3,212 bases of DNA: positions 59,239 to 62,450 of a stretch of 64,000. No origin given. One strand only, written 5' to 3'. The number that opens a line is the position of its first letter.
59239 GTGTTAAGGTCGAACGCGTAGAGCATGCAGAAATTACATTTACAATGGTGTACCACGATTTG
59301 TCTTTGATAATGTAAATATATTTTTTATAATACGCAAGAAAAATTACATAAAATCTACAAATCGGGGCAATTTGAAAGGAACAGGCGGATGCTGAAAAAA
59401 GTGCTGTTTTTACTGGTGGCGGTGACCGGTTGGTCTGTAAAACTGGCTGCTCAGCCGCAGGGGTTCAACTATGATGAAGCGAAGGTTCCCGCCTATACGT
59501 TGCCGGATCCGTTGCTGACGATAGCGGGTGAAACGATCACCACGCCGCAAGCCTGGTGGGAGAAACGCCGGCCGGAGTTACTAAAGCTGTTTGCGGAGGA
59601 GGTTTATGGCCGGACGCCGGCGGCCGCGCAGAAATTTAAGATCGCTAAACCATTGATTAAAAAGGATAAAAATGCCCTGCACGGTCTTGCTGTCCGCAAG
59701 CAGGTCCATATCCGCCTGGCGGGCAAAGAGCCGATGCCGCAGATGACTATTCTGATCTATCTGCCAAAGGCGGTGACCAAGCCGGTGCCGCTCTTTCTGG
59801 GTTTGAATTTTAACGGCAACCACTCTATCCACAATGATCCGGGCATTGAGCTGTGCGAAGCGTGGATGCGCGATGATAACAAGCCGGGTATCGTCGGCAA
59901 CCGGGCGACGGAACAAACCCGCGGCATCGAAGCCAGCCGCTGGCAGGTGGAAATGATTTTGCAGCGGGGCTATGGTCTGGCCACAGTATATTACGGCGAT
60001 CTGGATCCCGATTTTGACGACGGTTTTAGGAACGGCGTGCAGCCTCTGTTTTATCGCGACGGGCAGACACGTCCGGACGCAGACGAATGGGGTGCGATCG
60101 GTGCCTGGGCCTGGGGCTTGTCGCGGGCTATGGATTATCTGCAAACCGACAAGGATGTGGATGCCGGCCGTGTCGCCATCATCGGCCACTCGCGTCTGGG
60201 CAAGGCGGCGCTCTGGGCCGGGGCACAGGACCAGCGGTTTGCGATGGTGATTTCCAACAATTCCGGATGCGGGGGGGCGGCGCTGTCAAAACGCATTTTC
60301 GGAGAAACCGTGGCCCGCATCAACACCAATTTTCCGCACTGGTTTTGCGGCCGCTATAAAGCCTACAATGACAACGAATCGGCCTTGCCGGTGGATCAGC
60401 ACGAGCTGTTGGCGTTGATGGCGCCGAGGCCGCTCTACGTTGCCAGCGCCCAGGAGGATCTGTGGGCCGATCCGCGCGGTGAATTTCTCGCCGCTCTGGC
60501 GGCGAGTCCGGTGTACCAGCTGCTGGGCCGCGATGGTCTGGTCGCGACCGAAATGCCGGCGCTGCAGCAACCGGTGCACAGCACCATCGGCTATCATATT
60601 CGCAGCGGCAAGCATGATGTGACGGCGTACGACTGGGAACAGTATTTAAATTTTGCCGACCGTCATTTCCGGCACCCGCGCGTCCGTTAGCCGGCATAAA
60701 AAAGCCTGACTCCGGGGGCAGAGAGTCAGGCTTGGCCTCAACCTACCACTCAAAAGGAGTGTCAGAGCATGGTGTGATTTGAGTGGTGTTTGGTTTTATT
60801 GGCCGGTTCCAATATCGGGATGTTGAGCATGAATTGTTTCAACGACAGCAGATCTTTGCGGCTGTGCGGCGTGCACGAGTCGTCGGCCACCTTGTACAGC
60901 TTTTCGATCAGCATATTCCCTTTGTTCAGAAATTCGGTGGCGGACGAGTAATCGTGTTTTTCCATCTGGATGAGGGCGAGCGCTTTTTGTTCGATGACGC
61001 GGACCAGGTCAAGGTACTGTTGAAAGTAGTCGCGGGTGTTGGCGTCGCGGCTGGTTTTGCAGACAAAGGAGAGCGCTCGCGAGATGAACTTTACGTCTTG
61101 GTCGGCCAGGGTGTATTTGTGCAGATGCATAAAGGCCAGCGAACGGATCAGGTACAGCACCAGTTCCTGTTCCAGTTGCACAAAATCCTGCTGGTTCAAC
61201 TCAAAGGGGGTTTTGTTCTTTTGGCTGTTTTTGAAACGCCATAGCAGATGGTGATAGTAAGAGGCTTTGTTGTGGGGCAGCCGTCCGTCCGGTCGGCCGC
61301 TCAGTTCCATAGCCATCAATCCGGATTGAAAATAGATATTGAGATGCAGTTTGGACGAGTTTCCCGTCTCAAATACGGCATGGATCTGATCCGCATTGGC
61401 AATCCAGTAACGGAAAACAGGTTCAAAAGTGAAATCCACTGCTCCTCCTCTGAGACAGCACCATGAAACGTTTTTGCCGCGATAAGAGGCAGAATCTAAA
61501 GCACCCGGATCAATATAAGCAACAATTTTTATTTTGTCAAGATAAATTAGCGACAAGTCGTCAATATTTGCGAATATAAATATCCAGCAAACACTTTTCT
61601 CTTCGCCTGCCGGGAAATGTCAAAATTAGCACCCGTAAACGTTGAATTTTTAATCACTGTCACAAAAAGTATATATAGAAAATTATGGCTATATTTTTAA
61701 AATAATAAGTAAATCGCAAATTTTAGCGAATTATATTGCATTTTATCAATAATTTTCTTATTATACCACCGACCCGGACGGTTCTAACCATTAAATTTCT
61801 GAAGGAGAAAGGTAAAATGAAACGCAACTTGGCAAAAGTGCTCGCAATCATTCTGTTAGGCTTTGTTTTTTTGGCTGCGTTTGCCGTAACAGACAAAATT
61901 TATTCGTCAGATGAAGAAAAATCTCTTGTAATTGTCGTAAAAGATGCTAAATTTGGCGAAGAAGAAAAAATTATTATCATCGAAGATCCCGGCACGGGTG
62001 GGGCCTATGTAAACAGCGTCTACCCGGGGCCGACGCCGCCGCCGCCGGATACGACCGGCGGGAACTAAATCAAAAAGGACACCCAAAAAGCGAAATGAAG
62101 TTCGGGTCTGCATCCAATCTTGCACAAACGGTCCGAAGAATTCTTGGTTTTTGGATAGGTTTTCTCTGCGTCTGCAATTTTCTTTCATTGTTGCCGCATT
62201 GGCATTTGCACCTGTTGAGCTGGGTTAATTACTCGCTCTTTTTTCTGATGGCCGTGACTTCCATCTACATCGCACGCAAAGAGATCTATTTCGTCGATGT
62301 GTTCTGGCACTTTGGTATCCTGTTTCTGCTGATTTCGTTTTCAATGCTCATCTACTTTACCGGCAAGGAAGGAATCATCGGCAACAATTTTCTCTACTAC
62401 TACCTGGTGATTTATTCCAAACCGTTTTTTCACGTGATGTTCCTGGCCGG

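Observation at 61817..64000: Candidate kinase-less peptide signalling system: secreted Pro-rich peptide, ~10-TM receptor and coupled pseudo-AAA+ regulator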

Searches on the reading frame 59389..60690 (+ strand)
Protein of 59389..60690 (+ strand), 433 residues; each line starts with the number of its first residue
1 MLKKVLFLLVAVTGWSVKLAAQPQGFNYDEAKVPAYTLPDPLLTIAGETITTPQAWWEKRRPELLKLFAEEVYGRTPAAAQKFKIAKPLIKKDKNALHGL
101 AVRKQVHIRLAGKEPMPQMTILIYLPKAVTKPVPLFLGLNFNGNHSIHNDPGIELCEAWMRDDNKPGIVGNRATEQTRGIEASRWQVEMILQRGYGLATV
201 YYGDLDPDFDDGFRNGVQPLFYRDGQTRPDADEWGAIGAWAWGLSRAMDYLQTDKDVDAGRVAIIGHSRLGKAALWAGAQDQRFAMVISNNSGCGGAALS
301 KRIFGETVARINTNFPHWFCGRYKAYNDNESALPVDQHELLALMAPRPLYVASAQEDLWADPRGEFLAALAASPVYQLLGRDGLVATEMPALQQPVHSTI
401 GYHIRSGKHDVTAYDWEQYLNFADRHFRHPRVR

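Call 3: search_protein_families(library=pfam, proteins=[window:59389-60690:+], max_evalue=1)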
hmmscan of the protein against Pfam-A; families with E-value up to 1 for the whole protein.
window:59389-60690:+ (433 aa): 3 families
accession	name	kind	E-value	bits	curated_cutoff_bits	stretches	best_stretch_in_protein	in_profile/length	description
PF22244.2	GCE_fung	-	2e-31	110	27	1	232-380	75-231/231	Glucuronyl esterase, fungi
PF00326.27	Peptidase_S9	-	0.012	15.6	22.6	1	247-291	51-96/213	Prolyl oligopeptidase family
PF06342.18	DUF1057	-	0.22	11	21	1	253-293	98-137/297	Alpha/beta hydrolase of unknown function (DUF1057)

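Call 4: search_protein_families(library=ncbifam, proteins=[window:59389-60690:+], max_evalue=1)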
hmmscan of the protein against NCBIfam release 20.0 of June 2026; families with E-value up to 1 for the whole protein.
window:59389-60690:+ (433 aa): 1 family
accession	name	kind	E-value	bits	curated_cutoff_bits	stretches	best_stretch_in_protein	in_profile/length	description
NF033419.1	T6SS_TagK_dom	domain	0.18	12.5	40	0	50-78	80-108/129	TagK domain-containing protein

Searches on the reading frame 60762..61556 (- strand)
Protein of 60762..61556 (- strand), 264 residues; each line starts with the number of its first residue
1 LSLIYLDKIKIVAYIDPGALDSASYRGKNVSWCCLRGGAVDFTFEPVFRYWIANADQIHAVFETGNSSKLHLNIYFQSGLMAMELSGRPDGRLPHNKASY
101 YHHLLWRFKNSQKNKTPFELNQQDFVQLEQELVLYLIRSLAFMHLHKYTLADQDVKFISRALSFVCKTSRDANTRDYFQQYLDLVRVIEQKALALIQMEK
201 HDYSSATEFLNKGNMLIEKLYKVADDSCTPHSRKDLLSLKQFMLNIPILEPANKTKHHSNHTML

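Call 3: search_protein_families(library=pfam, proteins=[window:60762-61556:-], max_evalue=1)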
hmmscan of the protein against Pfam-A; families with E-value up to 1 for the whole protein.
window:60762-61556:- (264 aa): 0 families

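Call 4: search_protein_families(library=ncbifam, proteins=[window:60762-61556:-], max_evalue=1)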
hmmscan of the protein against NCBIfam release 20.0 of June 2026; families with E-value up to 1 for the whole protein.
window:60762-61556:- (264 aa): 0 families

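Call 75: search_protein_families(library=padloc, proteins=[window:60762-61439:-], max_evalue=0.01)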
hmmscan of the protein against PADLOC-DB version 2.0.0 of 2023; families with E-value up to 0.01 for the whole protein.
window:60762-61439:- (225 aa): 0 families

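Call 76: search_protein_families(library=pfam, proteins=[window:60762-61439:-], max_evalue=0.01)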
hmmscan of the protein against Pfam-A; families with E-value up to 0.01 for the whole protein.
window:60762-61439:- (225 aa): 0 families

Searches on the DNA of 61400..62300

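Call 81: search_rna_families(source=window, start=61400, end=62300, threshold=evalue, max_evalue=1)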
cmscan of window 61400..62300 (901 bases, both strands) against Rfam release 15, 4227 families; matches with E-value up to 1: 3.
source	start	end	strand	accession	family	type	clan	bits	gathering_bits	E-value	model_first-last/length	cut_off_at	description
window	62006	62079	-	RF02938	COG2827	Gene; sRNA;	-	22.9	49.1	0.17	1-77/77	no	COG2827 RNA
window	61500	61617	-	RF00114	S15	Cis-reg; leader;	CL00121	18.2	39.5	0.13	1-117/117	no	Ribosomal S15 leader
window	61674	61730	-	RF02350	psRNA6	Gene; sRNA;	-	13.5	60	0.29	1-333/333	no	Nitrosomonas sRNA psRNA6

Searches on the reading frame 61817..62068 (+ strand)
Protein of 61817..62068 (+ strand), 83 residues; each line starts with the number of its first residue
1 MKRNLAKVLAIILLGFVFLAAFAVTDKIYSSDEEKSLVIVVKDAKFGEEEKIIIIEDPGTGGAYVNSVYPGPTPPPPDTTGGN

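Call 3: search_protein_families(library=pfam, proteins=[window:61817-62068:+], max_evalue=1)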
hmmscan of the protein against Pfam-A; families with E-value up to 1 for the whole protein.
window:61817-62068:+ (83 aa): 0 families

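Call 4: search_protein_families(library=ncbifam, proteins=[window:61817-62068:+], max_evalue=1)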
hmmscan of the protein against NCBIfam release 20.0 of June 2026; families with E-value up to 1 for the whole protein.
window:61817-62068:+ (83 aa): 1 family
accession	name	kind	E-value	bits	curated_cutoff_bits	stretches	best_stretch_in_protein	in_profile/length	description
NF046016.1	LMxysn_1693_fam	subfamily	0.12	12.3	70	1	1-51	1-46/150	LMxysn_1693 family intestinal colonization protein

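Call 75: search_protein_families(library=padloc, proteins=[window:61817-62068:+], max_evalue=0.01)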
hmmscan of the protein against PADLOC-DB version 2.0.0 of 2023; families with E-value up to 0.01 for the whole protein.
window:61817-62068:+ (83 aa): 0 families
